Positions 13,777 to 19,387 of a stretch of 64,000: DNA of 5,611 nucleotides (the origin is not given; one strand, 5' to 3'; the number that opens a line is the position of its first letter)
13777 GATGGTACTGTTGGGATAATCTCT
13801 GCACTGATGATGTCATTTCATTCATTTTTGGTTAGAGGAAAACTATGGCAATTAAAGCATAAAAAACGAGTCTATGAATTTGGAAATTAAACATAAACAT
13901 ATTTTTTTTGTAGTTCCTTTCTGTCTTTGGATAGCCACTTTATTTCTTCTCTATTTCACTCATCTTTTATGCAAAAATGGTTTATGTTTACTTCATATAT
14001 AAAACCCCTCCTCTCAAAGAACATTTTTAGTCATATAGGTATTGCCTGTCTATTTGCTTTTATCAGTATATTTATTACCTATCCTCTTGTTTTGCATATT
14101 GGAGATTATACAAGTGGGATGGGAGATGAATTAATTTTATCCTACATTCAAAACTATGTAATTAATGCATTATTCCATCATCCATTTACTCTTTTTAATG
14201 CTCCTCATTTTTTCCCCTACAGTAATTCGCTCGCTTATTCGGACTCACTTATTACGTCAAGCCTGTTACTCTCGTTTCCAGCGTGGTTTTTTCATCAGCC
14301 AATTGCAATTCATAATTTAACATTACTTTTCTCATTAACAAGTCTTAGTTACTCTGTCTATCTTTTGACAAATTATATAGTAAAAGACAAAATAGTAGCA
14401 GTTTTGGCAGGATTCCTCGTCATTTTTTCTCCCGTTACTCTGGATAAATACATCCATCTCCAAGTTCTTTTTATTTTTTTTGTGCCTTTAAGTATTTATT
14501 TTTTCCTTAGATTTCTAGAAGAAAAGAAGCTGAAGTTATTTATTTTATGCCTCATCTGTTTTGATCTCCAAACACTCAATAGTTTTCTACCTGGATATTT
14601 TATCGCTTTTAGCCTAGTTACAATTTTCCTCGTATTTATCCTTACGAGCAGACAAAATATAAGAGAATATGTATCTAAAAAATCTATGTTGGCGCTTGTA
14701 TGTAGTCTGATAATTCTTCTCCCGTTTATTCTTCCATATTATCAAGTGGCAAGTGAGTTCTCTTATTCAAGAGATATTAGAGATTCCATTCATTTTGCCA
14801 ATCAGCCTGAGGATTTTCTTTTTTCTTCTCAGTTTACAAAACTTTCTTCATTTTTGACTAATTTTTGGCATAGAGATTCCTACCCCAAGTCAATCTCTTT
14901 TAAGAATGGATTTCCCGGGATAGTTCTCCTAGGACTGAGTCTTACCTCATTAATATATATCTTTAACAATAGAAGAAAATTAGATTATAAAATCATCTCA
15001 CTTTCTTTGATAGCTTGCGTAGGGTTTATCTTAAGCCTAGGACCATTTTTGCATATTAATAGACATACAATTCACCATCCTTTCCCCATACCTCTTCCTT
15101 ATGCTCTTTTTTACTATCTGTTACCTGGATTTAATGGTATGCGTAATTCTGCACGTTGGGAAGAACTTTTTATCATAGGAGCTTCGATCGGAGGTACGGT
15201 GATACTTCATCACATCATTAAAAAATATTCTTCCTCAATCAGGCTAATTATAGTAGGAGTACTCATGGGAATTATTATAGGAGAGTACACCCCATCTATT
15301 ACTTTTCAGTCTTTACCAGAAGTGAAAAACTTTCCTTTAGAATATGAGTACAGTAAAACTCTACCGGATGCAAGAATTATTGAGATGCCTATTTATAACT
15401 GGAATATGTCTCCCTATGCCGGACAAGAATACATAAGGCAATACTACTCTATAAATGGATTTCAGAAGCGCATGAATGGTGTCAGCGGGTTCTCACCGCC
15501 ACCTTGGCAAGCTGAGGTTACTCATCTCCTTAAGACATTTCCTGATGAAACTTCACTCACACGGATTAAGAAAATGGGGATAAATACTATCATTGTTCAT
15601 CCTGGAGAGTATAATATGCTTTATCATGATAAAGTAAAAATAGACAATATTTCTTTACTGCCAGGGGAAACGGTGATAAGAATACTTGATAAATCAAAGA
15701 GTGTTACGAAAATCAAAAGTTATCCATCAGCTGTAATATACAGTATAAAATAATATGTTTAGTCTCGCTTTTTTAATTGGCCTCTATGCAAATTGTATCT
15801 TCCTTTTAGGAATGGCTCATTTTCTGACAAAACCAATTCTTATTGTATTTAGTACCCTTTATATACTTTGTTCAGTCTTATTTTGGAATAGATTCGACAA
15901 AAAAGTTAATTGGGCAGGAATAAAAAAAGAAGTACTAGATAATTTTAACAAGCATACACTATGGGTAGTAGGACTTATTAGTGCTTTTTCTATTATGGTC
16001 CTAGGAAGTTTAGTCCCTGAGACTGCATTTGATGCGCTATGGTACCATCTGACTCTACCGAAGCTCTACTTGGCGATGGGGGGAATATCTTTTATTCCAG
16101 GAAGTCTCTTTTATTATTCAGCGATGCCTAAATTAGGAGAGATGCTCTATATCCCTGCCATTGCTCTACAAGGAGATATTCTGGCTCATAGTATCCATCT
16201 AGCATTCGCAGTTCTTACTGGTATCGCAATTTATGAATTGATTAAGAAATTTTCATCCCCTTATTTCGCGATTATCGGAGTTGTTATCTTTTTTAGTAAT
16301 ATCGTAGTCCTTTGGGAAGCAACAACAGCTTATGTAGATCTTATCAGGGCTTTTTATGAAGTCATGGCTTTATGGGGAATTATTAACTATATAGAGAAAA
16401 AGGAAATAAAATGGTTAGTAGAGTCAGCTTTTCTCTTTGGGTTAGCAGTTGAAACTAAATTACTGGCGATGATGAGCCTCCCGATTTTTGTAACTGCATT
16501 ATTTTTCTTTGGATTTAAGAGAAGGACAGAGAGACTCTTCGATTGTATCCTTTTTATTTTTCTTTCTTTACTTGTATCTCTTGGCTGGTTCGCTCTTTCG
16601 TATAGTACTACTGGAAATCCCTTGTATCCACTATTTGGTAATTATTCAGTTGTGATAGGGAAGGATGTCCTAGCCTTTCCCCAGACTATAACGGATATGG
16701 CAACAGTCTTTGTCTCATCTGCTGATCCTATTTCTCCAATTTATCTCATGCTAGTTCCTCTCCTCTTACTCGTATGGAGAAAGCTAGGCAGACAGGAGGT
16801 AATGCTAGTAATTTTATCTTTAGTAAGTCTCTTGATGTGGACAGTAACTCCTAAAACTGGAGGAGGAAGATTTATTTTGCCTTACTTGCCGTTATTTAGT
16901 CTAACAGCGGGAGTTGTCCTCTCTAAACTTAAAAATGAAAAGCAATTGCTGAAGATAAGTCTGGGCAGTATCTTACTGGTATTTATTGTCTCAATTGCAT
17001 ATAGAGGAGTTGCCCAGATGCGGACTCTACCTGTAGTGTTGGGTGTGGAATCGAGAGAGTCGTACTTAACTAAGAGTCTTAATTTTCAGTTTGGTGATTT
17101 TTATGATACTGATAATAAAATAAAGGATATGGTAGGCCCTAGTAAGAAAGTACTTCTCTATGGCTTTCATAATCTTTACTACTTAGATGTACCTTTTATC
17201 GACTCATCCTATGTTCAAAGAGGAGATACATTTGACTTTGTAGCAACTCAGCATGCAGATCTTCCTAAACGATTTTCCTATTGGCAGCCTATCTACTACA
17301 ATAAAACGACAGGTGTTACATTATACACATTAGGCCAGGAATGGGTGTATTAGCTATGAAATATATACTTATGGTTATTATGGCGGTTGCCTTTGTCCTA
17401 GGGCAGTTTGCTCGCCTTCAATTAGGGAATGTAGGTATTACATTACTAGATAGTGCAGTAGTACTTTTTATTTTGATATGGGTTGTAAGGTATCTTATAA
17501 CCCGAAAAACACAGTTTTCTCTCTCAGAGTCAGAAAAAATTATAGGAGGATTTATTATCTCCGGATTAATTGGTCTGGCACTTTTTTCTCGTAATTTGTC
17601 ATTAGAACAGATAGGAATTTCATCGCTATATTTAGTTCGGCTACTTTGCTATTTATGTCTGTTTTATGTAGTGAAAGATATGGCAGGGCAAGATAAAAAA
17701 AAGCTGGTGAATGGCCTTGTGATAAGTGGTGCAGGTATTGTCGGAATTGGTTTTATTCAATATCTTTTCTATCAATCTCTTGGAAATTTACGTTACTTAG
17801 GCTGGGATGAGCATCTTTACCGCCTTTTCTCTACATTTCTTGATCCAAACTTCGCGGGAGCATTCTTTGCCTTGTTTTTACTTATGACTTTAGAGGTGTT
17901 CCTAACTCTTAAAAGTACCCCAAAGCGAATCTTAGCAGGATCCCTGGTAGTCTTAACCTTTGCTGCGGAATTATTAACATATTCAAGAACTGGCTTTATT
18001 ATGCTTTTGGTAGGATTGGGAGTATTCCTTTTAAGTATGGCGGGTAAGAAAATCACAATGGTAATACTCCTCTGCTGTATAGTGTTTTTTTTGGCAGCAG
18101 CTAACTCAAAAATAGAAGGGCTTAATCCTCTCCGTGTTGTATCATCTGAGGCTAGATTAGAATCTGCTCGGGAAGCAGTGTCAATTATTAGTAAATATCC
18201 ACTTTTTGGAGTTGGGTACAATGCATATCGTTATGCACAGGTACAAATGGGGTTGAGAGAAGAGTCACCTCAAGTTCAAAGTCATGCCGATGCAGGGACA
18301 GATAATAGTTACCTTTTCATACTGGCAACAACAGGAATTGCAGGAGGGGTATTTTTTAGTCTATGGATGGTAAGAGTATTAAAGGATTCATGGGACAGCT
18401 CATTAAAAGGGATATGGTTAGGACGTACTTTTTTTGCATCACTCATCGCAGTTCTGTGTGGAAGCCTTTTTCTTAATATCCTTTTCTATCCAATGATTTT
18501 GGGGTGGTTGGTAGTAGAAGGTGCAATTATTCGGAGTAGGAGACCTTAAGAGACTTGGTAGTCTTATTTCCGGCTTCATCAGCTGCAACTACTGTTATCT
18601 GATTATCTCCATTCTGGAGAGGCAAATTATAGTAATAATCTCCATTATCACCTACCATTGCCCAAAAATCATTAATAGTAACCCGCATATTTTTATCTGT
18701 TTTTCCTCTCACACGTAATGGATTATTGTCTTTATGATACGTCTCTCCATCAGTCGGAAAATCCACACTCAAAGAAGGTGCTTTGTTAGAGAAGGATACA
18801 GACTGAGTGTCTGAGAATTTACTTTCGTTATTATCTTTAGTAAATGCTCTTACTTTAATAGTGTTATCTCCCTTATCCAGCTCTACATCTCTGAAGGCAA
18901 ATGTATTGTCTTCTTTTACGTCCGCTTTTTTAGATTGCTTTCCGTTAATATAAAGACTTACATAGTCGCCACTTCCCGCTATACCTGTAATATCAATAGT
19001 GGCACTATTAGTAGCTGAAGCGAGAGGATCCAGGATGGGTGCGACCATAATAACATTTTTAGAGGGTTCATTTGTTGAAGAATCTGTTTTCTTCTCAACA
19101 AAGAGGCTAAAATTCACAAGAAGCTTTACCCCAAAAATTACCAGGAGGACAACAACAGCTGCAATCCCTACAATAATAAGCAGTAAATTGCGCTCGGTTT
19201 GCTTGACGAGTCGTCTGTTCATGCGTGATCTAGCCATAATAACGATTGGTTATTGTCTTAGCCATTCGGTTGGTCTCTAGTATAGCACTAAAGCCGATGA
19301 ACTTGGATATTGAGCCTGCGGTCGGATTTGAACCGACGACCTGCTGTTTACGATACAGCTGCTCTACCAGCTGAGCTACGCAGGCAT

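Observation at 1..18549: Arn-like lipid-linked sugar modification locus with three to four GT-C paralogs and a 12-gene co-directional operon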

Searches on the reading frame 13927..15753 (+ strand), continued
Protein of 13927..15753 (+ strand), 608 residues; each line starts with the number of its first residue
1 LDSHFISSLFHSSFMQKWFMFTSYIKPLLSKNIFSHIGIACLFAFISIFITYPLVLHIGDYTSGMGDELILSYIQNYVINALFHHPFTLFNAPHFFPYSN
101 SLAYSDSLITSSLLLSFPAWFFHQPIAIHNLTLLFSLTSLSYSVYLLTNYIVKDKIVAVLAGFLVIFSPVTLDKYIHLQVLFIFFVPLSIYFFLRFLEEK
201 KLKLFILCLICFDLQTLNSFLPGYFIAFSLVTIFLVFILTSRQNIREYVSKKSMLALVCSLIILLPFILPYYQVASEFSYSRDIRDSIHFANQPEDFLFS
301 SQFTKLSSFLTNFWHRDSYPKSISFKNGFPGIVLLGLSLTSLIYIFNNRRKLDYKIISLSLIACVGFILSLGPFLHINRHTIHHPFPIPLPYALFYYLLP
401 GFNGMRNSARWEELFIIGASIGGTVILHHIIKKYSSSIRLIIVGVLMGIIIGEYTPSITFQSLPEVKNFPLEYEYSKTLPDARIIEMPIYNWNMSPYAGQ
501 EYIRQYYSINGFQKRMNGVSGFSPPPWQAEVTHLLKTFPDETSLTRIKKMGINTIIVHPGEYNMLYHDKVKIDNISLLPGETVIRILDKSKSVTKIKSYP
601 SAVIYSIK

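Call 85: search_protein_representatives(alignment_id=A2)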
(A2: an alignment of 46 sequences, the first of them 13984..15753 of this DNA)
Query: 46 sequences, 585 profile positions. Proteins with E-value up to 0.001 (for the whole library): 16406; up to 1e-10: 9264; up to 1e-30: 2457. The best 150 are listed.
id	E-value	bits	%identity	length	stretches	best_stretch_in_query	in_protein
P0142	1.8e-259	878.4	-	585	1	2-584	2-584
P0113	2.6e-241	818.4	-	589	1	5-584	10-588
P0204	3.1e-230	781.8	-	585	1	4-584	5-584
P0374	1.5e-224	763.1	-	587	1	5-584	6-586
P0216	2.9e-224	762.1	-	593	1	9-584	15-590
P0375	3.4e-224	761.9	-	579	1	11-584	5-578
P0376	3.0e-214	729.1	-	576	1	6-584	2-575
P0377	7.5e-208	707.9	-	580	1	9-584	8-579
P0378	2.7e-206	702.8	-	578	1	7-584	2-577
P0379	8.2e-204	694.6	-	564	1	4-584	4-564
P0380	8.6e-203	691.2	-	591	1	8-585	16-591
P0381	3.0e-193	659.7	-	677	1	4-584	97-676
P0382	2.5e-192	656.7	-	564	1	5-539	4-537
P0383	1.0e-183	628.2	-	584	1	9-584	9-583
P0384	1.0e-179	615.0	-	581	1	8-584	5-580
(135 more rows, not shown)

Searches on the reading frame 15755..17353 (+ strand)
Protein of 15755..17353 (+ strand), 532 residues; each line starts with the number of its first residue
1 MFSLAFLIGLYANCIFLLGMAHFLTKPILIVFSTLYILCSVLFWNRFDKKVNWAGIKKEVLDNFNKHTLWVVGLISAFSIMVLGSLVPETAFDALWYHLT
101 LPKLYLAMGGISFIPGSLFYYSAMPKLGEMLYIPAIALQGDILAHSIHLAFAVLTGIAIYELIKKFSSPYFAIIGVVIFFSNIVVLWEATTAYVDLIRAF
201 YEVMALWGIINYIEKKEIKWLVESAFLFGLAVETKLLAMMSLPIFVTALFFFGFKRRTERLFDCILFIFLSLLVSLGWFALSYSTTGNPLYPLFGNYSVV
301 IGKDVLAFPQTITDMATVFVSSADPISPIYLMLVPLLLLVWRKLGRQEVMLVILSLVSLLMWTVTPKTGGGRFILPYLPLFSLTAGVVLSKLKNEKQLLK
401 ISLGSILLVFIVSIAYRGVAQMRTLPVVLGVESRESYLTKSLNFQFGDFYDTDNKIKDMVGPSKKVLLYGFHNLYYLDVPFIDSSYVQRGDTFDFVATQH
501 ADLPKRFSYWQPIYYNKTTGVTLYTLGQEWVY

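Call 4: search_protein_families(library=pfam, proteins=[window:15755-17353:+], max_evalue=0.01)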
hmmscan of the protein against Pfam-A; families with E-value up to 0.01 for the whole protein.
window:15755-17353:+ (532 aa): 1 family
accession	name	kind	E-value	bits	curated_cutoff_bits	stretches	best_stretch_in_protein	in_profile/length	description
PF13231.12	PMT_2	-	2.5e-05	25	26.1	1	147-274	27-153/160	Dolichyl-phosphate-mannose-protein mannosyltransferase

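Call 8: search_protein_families(library=ncbifam, proteins=[window:15755-17353:+], max_evalue=0.001)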
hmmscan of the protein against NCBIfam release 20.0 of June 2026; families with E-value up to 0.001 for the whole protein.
window:15755-17353:+ (532 aa): 0 families

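Call 14: search_solved_structures(query=window:15755-17353:+, max_evalue=10)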
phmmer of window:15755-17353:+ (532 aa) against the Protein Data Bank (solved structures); distinct sequences matched with E-value up to 10: 5.
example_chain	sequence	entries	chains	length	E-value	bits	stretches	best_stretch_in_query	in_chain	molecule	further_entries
3jtp_A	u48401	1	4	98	0.055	15.8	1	444-485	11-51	Adapter protein mecA 1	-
3pxi_a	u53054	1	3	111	0.13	14.5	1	442-484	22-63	Adapter protein mecA 1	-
2y1r_I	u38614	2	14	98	0.18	14.1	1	444-484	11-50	ADAPTER PROTEIN MECA 1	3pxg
3i5q_B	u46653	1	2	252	0.18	14.1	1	337-463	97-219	Nucleoporin NUP170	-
3j3r_1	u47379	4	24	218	0.5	12.6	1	442-484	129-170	Adapter protein MecA 1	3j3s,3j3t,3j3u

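Call 76: search_solved_structures(query=A3, max_evalue=10)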
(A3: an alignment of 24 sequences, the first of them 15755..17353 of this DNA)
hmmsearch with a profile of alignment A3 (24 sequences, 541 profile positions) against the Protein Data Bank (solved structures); distinct sequences matched with E-value up to 10: 4.
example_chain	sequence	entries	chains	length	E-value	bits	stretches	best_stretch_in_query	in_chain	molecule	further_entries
5ezm_A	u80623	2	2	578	0.0061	18.9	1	218-412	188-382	4-amino-4-deoxy-L-arabinose transferase or related glycosyltransferases of PMT family | 4-amino-4-deoxy-L-arabinose (L-Ara4N) transferase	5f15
3i5q_B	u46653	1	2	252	0.029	16.6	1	344-477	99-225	Nucleoporin NUP170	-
3jtp_A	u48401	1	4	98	0.1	14.9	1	450-498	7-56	Adapter protein mecA 1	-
2y1r_I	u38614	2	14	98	0.23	13.7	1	450-494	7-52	ADAPTER PROTEIN MECA 1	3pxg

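Call 77: search_protein_families(library=pfam, alignment_id=A3, max_evalue=0.01)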
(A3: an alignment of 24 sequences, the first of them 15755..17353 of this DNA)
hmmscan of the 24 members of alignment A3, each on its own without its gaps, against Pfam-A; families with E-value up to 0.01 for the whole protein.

A. member 1, window:15755-17353:+ (532 aa): 1 family
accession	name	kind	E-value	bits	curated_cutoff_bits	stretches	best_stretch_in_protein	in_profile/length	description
PF13231.12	PMT_2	-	2.5e-05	25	26.1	1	147-274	27-153/160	Dolichyl-phosphate-mannose-protein mannosyltransferase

B. families by the number of members that match (of 24 scanned): 4 families
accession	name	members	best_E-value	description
PF13231.12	PMT_2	23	2.2e-09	Dolichyl-phosphate-mannose-protein mannosyltransferase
PF02366.24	PMT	5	1.7e-11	Dolichyl-phosphate-mannose-protein mannosyltransferase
PF11028.14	TMEM260-like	2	3.8e-05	Protein O-mannosyl-transferase TMEM260-like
PF19592.4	DUF6097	1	0.0079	Family of unknown function (DUF6097)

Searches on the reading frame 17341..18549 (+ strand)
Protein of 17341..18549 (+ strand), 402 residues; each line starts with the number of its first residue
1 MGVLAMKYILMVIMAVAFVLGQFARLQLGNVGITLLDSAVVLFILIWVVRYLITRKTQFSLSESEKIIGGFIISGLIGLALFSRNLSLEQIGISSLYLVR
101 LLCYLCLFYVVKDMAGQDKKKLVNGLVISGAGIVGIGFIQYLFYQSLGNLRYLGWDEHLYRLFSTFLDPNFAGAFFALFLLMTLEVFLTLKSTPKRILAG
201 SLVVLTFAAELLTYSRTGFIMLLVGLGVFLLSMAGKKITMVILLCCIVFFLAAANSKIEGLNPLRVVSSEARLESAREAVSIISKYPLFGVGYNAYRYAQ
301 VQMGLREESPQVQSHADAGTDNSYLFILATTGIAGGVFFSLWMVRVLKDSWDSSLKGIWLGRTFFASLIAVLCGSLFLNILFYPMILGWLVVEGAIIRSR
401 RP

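Call 4: search_protein_families(library=pfam, proteins=[window:17341-18549:+], max_evalue=0.01)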
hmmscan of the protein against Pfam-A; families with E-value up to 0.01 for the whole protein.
window:17341-18549:+ (402 aa): 1 family
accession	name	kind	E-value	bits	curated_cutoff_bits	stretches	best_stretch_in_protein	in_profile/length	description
PF04932.20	Wzy_C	-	9.3e-18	64.9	31.7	1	202-339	2-148/149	O-Antigen ligase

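Call 8: search_protein_families(library=ncbifam, proteins=[window:17341-18549:+], max_evalue=0.001)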
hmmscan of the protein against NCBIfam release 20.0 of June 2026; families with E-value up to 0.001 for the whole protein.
window:17341-18549:+ (402 aa): 0 families

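Call 53: search_solved_structures(query=window:17341-18549:+, max_evalue=1)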
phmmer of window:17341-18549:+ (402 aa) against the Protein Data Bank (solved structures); distinct sequences matched with E-value up to 1: 0.

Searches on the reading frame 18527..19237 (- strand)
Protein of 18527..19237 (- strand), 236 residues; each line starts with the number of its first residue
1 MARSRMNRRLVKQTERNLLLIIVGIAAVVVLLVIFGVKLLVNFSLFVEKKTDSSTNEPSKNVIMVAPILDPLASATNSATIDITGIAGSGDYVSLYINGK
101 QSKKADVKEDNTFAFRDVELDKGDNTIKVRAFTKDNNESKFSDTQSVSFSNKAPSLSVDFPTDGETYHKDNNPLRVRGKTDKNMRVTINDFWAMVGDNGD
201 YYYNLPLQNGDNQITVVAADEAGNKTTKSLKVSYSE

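Call 4: search_protein_families(library=pfam, proteins=[window:18527-19237:-], max_evalue=0.01)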
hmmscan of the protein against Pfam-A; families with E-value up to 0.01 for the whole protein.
window:18527-19237:- (236 aa): 7 families
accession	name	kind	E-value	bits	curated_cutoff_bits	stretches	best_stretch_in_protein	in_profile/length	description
PF09136.16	Glucodextran_B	-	2.6e-24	85.4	27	2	154-233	1-80/83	Glucodextranase, domain B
PF17936.7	Big_6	-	3.3e-07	30.9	27.6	1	173-227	14-75/83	Bacterial Ig domain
PF19077.6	Big_13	-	9e-07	29.8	27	1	193-232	56-98/102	Bacterial Ig-like domain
PF12733.13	Cadherin-like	-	8.2e-06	26.6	24.2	0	77-138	25-78/89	Cadherin-like beta sandwich domain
PF16355.11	DUF4982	-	0.00056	20.2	23.9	0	89-138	11-59/61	Domain of unknown function (DUF4982)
PF13750.12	Big_3_3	-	0.0036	17.4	27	0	212-234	124-146/157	Bacterial Ig-like domain (group 3)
PF07495.19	Y_Y_Y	-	0.0088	16.4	26.6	0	97-148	14-61/65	Y_Y_Y domain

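Call 8: search_protein_families(library=ncbifam, proteins=[window:18527-19237:-], max_evalue=0.001)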
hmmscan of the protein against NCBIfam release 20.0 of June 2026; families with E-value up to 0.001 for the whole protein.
window:18527-19237:- (236 aa): 3 families
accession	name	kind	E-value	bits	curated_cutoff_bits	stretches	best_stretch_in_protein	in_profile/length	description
NF033510.3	Ca_tandemer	repeat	2.9e-12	46.8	50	1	145-225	2-95/96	Ca2+-stabilized repeat-containing adhesin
NF050095.1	BetGlucuronLacZ4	equivalog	3.3e-05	22.2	950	1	90-139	613-662/666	beta-glucuronidase LacZ4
NF058578.1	CPR_pilus_PamR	equivalog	0.00057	18.8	300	0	66-153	56-142/297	pilus system RbmA-like protein PamR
